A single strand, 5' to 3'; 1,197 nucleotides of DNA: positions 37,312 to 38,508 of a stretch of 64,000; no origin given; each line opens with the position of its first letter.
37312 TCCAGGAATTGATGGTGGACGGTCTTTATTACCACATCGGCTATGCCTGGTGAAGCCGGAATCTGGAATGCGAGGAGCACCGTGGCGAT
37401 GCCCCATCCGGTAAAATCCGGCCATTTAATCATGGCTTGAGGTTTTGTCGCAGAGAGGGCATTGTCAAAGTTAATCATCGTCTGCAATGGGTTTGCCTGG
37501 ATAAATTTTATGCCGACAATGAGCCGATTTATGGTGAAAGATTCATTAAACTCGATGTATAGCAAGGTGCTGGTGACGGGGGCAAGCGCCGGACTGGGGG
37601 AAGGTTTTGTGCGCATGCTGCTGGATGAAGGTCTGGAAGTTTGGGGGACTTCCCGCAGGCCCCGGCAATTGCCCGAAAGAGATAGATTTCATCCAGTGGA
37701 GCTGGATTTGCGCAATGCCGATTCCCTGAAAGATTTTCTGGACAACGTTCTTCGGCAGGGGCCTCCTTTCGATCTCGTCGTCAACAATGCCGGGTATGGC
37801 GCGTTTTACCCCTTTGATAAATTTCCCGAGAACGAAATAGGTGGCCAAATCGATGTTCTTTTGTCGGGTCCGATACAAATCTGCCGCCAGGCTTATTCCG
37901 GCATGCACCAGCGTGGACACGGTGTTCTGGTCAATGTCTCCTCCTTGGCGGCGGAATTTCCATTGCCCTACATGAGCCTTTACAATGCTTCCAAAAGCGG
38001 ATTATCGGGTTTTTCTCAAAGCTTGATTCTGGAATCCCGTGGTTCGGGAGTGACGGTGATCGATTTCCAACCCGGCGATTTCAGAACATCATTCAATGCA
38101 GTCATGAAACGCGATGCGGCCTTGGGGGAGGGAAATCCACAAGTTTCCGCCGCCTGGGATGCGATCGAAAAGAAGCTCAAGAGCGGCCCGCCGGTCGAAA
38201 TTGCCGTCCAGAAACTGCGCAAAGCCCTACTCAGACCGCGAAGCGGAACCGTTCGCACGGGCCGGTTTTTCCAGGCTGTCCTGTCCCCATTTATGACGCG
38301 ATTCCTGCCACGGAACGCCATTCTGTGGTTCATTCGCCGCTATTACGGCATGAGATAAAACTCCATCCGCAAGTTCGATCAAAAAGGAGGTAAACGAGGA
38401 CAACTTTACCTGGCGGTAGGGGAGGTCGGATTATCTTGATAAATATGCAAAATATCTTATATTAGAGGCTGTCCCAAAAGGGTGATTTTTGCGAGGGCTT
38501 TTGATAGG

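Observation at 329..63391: Short perfect tandem duplications (2-30 bp) recur throughout the window and account for several gene disruptions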

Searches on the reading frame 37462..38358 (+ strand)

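Call 34: search_protein_families(library=pfam, proteins=[window:37462-38358:+])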
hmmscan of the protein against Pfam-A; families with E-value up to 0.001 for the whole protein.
window:37462-38358:+ (298 aa): 4 families
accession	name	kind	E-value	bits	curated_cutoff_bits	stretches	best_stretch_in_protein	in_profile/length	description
PF00106.31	adh_short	-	3.8e-35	121.6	26.6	1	36-215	3-190/195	short chain dehydrogenase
PF13561.12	adh_short_C2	-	3.9e-18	66.3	27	1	40-219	1-188/236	Enoyl-(Acyl carrier protein) reductase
PF01370.27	Epimerase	-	1.9e-06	27.9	20.9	1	36-111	1-73/240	NAD dependent epimerase/dehydratase family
PF08659.16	KR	-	0.0007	20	22.6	0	36-202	3-175/180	KR domain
